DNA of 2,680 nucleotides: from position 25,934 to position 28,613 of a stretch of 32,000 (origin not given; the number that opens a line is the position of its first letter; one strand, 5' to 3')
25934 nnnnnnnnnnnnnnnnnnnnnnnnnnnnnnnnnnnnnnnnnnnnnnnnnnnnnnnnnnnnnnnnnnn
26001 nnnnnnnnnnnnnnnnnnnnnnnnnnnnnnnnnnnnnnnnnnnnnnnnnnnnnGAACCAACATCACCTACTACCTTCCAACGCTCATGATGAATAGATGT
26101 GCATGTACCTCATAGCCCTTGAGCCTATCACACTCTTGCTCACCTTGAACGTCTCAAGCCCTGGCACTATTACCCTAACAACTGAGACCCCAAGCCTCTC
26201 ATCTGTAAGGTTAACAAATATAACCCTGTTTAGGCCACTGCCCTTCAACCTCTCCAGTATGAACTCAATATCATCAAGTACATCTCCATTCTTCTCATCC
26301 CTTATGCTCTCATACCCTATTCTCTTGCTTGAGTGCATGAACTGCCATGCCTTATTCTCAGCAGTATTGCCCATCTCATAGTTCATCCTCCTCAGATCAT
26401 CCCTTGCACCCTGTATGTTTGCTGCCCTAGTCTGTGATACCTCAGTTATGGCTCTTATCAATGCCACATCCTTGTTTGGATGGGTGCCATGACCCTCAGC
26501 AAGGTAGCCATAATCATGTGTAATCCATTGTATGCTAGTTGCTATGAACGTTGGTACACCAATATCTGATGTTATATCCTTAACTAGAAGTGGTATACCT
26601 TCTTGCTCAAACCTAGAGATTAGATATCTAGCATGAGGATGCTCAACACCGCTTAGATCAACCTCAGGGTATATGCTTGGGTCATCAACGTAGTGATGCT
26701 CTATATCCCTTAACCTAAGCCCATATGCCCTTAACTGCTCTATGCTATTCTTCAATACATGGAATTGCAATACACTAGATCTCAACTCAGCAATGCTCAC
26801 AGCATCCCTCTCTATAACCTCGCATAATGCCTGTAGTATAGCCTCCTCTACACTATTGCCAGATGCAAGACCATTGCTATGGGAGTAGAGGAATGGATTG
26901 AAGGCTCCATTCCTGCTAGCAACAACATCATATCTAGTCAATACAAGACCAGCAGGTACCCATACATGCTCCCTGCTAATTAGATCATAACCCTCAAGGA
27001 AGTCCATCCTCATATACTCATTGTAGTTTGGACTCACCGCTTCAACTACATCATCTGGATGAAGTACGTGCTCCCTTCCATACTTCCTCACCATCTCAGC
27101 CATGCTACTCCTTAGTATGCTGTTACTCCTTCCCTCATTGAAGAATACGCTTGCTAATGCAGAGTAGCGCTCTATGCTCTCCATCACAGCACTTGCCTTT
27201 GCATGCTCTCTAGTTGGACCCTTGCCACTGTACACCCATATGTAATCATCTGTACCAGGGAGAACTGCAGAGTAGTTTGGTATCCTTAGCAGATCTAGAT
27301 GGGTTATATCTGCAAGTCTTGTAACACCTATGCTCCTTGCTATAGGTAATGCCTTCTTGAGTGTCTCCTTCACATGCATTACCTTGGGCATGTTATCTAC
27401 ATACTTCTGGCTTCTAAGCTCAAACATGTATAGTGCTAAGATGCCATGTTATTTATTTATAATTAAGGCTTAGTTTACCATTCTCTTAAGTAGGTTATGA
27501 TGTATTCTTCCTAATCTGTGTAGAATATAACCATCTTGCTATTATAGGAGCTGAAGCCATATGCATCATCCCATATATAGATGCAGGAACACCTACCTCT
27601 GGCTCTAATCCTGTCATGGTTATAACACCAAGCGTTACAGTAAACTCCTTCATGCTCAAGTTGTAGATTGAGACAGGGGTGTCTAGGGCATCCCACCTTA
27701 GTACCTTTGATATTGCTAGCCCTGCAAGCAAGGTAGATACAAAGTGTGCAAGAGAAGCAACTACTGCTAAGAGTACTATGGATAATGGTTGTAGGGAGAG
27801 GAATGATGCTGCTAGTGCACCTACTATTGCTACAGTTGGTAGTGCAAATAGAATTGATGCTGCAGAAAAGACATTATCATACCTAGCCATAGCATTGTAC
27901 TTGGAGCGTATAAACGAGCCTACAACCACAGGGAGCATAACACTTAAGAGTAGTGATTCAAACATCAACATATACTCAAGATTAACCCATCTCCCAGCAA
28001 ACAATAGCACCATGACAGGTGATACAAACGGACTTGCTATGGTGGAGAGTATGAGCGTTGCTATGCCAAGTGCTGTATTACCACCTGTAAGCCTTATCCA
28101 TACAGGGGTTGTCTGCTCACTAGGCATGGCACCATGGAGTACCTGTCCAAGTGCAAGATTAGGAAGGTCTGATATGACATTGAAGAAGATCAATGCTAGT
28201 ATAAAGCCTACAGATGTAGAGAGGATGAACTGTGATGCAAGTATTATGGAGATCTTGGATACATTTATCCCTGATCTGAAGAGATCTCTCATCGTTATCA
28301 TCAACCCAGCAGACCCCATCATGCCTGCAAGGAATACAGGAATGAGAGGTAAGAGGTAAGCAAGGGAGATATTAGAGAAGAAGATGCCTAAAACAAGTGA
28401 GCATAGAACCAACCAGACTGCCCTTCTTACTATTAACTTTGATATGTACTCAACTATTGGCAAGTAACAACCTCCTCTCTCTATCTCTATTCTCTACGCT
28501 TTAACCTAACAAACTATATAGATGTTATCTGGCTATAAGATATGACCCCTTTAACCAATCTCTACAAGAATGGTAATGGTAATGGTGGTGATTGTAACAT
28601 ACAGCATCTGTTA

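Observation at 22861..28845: YcaO-TfuA pair embedded in a transporter block, with a divergent NHLP-like peptide gene: candidate thioamide-forming modification system of unknown substrate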

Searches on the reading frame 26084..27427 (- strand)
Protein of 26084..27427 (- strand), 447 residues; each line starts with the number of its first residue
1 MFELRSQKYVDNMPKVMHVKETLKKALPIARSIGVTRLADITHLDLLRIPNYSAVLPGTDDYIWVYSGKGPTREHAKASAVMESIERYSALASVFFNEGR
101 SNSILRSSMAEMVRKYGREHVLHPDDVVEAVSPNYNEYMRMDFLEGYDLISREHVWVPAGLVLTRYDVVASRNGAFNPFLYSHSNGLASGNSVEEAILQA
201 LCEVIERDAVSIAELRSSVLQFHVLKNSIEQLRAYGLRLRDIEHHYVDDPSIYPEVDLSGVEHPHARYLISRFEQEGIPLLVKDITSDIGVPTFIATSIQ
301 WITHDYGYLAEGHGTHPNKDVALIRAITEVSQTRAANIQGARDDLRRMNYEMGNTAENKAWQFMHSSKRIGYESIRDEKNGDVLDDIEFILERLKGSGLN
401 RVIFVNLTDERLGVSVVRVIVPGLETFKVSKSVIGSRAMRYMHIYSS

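Call 3: search_protein_families(library=pfam, proteins=[window:26084-27427:-], max_evalue=1)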
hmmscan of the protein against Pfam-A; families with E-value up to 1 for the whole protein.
window:26084-27427:- (447 aa): 1 family
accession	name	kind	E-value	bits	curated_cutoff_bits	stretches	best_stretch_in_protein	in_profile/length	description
PF02624.21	YcaO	-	2.1e-77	261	25.7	1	67-425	1-325/325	YcaO cyclodehydratase, ATP-ad Mg2+-binding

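Call 4: search_protein_families(library=ncbifam, proteins=[window:26084-27427:-], max_evalue=1)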
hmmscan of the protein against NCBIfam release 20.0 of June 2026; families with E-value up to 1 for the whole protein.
window:26084-27427:- (447 aa): 5 families
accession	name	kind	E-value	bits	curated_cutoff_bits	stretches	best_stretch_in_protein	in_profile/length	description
TIGR03266.1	methan_mark_1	equivalog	1.2e-85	287.8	365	2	15-217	3-186/376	YcaO-related McrA-glycine thioamidation protein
TIGR00702.1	TIGR00702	domain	1e-69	235.5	75.65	2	20-218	4-189/377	YcaO-type kinase domain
TIGR03604.1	TOMM_cyclo_SagD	subfamily_domain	1.2e-40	139.6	219.25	2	68-213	1-142/377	thiazole/oxazole-forming peptide maturase, SagD family component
NF040716.1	YcaO_for_S12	equivalog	1.9e-15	56.4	700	2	66-237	55-239/571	30S ribosomal protein S12 methylthiotransferase accessory factor YcaO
TIGR03549.1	TIGR03549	equivalog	3.9e-12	45.2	900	2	243-423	351-534/723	OsmC domain/YcaO domain-containing protein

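Call 8: find_homologous_proteins(query=window:26084-27427:-, max_evalue=1e-20)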
Query window:26084-27427:- (447 aa): 6388 proteins with E <= 1e-20 among 8000 candidates; the best 120 are listed.
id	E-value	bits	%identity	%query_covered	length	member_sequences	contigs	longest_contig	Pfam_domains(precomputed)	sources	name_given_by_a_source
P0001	2.7e-283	957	96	100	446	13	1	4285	PF02624.22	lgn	-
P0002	1.9e-263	892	89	99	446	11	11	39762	PF02624.22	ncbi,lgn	ncbi:MAG: YcaO-like family protein [Candidatus Nitrosocaldus sp.]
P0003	6.4e-258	874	87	99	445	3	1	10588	PF02624.22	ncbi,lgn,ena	-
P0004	6.4e-253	857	85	99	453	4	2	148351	PF02624.22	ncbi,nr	ncbi:MAG: YcaO-like family protein [Candidatus Nitrosocaldus sp.]|nr:YcaO-like family protein [Candi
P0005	6.6e-253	857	84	99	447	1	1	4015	PF02624.22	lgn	-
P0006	5.6e-213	726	75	98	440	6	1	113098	PF02624.22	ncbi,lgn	-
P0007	3.1e-206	703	73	98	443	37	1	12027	PF02624.22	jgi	-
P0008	5.9e-195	666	68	98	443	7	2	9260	PF02624.22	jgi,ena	-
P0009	3.4e-190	650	67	98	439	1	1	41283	PF02624.22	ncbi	-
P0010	4.6e-190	650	66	98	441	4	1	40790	PF02624.22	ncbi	-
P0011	1.1e-176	606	64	97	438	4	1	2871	PF02624.22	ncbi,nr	ncbi:MAG: hypothetical protein D6752_04860 [Candidatus Nitrosothermus koennekii]|nr:MAG: hypothetica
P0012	6.5e-175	600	63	98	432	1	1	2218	PF02624.22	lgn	-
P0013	1.3e-173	596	61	99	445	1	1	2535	PF02624.22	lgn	-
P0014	1.5e-173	596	62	96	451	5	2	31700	PF02624.22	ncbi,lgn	-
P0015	2.9e-173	595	62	99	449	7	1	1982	PF02624.22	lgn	-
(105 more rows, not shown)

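Call 16: find_related_loci(query=A1, collection=genome_contigs, flank=10000)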
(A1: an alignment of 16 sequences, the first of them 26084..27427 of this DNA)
Query A1 (447 aa) in genome_contigs; peptide patterns used: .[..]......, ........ (x = any residue, [..] = any of these).
306 stretches matched a pattern; 240 encode a relative of the query (tblastn E <= 1e-3); the best 80 are kept; 80 distinct loci.
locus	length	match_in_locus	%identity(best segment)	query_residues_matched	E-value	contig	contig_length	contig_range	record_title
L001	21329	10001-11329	92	1-443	0e+0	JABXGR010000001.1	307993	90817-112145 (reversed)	MAG: Candidatus Nitrosocaldus schleperae isolate JZ-1.bins.77 NODE_1_length_307993_cov_5.23011, whole genome shotgun seq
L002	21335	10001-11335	88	1-443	0e+0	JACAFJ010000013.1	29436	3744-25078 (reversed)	MAG: Candidatus Nitrosocaldus tengchongensis isolate QQ.bins.115137 NODE_13_length_29436_cov_7.97973, whole genome shotg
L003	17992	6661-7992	87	1-443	0e+0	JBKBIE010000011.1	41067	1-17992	MAG: Candidatus Nitrosocaldus sp. isolate 21I_052.bin.46 NODE_11_length_41067_cov_113.996707, whole genome shotgun seque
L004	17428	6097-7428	87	1-443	0e+0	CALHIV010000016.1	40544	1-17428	MAG: uncultured Nitrososphaerales archaeon isolate S1_Bin_METABAT__108_1 genome assembly, contig: c_000000340332, whole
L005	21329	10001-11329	85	1-442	0e+0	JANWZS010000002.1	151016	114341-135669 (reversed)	MAG: Candidatus Nitrosocaldus sp. isolate SKYG19 NODE_2_length_151016_cov_5.374906, whole genome shotgun sequence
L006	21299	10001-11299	74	2-440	0e+0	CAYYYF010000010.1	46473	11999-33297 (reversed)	MAG TPA_asm: uncultured Nitrosopumilales archaeon isolate binchicken_co30_36 genome assembly, contig: NODE_745_length_46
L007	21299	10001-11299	75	2-440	0e+0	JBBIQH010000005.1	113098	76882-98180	MAG: Nitrososphaerales archaeon isolate QH2S170213_bin_321 NODE_92_length_113098_cov_4.93443, whole genome shotgun seque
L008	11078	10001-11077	75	2-364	0e+0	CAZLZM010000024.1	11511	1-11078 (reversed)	MAG TPA_asm: uncultured Nitrosopumilales archaeon isolate binchicken_co71_71 genome assembly, contig: NODE_2495_length_1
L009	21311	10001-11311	60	1-442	3e-180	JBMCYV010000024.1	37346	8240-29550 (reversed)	MAG: Candidatus Nitrosomirales archaeon isolate DSS1 Ga0376076_0001299, whole genome shotgun sequence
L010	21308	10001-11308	61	2-442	2e-179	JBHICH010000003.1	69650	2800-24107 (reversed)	MAG: Nitrososphaerales archaeon isolate bea2_sp3_bin.8 NODE_4_length_69650_cov_10.475997, whole genome shotgun sequence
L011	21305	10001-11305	60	3-442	2e-176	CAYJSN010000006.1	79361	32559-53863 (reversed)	MAG TPA_asm: uncultured Nitrosopumilales archaeon isolate ERP125453_co1_176 genome assembly, contig: NODE_164_length_793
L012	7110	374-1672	58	2-442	2e-174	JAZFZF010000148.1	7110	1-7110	MAG: Nitrososphaerales archaeon isolate MT6bin.18 MT6bin.18_148, whole genome shotgun sequence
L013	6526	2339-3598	59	15-442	8e-174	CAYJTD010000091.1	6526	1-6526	MAG TPA_asm: uncultured Nitrosopumilales archaeon isolate ERP125453_co1_312 genome assembly, contig: NODE_15282_length_6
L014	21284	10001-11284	59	1-435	7e-170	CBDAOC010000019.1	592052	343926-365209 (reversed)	MAG: Nitrososphaerales archaeon isolate e30e03c6-d171-4630-a17b-0e0776d16b44 genome assembly, contig: contig_19, whole g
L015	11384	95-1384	57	1-438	7e-166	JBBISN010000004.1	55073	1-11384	MAG: Nitrososphaera sp. isolate RSF170216_bin_374 NODE_284_length_55073_cov_27.526955, whole genome shotgun sequence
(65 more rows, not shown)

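Call 46: search_protein_families(library=pfam, proteins=[L007:7671-9788:+, L007:5711-7087:-, L009:8898-9296:+, L009:7782-8405:-, L010:8247-9284:+, L010:12116-13579:-, L014:8432-9508:+, L014:12263-13714:-, L011:7671-8915:-, L011:9071-9496:+], max_evalue=0.001)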
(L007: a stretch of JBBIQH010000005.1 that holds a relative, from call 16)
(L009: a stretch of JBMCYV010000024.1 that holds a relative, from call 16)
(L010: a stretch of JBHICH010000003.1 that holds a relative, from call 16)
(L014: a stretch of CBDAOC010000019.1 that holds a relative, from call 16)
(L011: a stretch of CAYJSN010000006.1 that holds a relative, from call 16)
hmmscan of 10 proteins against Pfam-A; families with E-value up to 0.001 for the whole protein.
L007:7671-9788:+ (705 aa): 4 families
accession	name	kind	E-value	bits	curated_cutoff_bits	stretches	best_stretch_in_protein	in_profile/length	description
PF03190.21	Thioredox_DsbH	-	2e-78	262.4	27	1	23-182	2-161/163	Protein of unknown function, DUF255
PF13899.12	Thioredoxin_7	-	1.7e-11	44.6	27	1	42-132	1-83/83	Thioredoxin-like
PF07470.19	Glyco_hydro_88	-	7.1e-05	22.4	26.6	0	236-336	38-120/352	Glycosyl Hydrolase Family 88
PF06662.19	C5-epim_C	-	0.00083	19.3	23.3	0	440-479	32-71/188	D-glucuronyl C5-epimerase C-terminus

L007:5711-7087:- (458 aa): 1 family
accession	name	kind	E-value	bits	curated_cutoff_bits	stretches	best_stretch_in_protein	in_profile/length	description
PF00202.27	Aminotran_3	-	5.8e-47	160.7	30.5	1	56-381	10-348/403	Aminotransferase class-III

L009:8898-9296:+ (132 aa): 0 families

L009:7782-8405:- (207 aa): 0 families

L010:8247-9284:+ (345 aa): 3 families
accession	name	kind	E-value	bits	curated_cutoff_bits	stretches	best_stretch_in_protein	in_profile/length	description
PF13450.12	NAD_binding_8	-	2.2e-05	25.1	21.9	1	8-33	1-26/68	NAD(P)-binding Rossmann-like domain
PF01266.30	DAO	-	4.4e-05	23.6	27.9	1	6-36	2-32/353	FAD dependent oxidoreductase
PF04820.20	Trp_halogenase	-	0.00055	19.3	21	0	127-280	205-367/458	Tryptophan halogenase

L010:12116-13579:- (487 aa): 2 families
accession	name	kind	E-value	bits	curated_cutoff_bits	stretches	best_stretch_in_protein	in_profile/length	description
PF00206.25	Lyase_1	-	1.3e-51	176.3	27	1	24-292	21-307/312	Lyase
PF14698.11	ASL_C2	-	5.4e-14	52.8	27.3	1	364-409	5-50/69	Argininosuccinate lyase C-terminal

L014:8432-9508:+ (358 aa): 1 family
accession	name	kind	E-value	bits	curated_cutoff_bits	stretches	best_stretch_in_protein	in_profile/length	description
PF00296.26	Bac_luciferase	-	1.1e-55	189.6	27.9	1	28-327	31-313/314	Luciferase-like monooxygenase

L014:12263-13714:- (483 aa): 3 families
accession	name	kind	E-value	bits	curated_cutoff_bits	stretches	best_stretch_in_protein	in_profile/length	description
PF00206.25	Lyase_1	-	1.4e-54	186.1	27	1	30-296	27-312/312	Lyase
PF14698.11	ASL_C2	-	5.5e-14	52.8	27.3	1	363-406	5-48/69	Argininosuccinate lyase C-terminal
PF06367.22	Drf_FH3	-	0.00098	19.5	27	0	49-142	70-157/193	Diaphanous FH3 Domain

L011:7671-8915:- (414 aa): 0 families

L011:9071-9496:+ (141 aa): 1 family
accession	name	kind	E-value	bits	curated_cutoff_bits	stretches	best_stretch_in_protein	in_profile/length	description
PF01638.23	HxlR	-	1.9e-25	89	20.8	1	24-112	1-88/91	HxlR-like helix-turn-helix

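Call 58: search_solved_structures(query=window:26084-27427:-, max_evalue=0.00001, show_alignments=1)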
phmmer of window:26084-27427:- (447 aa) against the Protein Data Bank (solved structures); distinct sequences matched with E-value up to 0.00001: 5.
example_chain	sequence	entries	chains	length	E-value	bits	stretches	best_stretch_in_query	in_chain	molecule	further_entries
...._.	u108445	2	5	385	2.3e-38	135.4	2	259-440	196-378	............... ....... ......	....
7u58_A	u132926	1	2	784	2.3e-21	79.4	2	254-425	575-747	MusD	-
4bs9_A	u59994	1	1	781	1e-20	77.2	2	254-426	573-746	TRUD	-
6ci7_A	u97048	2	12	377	7.3e-17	64.5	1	140-215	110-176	YcaO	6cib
4v1t_A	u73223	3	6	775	3.2e-16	62.4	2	254-427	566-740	LYND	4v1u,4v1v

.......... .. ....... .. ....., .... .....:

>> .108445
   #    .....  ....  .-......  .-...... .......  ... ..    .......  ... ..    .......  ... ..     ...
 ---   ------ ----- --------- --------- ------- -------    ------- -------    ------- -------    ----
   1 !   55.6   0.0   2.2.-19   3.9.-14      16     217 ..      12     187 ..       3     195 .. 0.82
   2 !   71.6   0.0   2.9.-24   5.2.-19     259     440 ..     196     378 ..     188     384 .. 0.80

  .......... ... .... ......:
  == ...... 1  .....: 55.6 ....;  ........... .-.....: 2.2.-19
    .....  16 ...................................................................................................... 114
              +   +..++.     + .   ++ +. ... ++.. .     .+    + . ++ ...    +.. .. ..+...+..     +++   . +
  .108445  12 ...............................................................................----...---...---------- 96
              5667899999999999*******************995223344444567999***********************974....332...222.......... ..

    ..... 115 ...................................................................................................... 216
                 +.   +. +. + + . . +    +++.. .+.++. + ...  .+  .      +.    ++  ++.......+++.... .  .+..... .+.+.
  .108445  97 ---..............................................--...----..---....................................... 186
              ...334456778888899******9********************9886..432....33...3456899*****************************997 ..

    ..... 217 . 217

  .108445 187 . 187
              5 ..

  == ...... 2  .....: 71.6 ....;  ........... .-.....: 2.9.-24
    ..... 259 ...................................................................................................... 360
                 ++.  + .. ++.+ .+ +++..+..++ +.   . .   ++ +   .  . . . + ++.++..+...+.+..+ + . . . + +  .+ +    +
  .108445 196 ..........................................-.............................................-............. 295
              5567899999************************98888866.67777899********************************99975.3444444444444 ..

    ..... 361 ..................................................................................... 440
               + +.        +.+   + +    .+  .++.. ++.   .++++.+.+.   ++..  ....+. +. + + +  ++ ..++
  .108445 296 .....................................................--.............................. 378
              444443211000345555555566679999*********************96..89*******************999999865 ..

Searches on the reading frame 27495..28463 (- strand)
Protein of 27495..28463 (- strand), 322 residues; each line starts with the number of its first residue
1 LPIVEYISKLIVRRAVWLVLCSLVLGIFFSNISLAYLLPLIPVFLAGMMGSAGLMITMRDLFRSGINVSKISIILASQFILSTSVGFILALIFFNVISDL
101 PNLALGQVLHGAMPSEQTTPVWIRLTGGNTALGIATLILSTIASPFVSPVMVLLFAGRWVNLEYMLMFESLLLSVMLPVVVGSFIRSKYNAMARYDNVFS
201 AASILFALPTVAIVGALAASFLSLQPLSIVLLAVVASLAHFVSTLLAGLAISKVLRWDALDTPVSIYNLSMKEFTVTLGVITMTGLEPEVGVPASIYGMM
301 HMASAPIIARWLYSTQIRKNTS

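Call 3: search_protein_families(library=pfam, proteins=[window:27495-28463:-], max_evalue=1)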
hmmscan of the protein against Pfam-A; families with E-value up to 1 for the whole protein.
window:27495-28463:- (322 aa): 2 families
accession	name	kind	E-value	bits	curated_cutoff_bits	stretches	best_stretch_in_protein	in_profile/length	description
PF01758.21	SBF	-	4.8e-19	69.2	24.3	1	43-220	2-186/191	Sodium Bile acid symporter family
PF13593.11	SBF_like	-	7.4e-14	52.2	25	1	52-310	44-309/313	SBF-like CPA transporter family (DUF4137)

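Call 4: search_protein_families(library=ncbifam, proteins=[window:27495-28463:-], max_evalue=1)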
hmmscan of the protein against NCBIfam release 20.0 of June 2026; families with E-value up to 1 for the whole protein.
window:27495-28463:- (322 aa): 2 families
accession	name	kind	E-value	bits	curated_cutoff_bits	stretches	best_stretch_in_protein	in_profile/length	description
TIGR00841.1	bass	subfamily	4.3e-14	52.5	326.3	1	28-312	27-304/321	bile acid:sodium symporter family transporter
NF047939.1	PantTportPanS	equivalog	8e-10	38.8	400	1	15-311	9-295/299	ketopantoate/pantoate/pantothenate transporter PanS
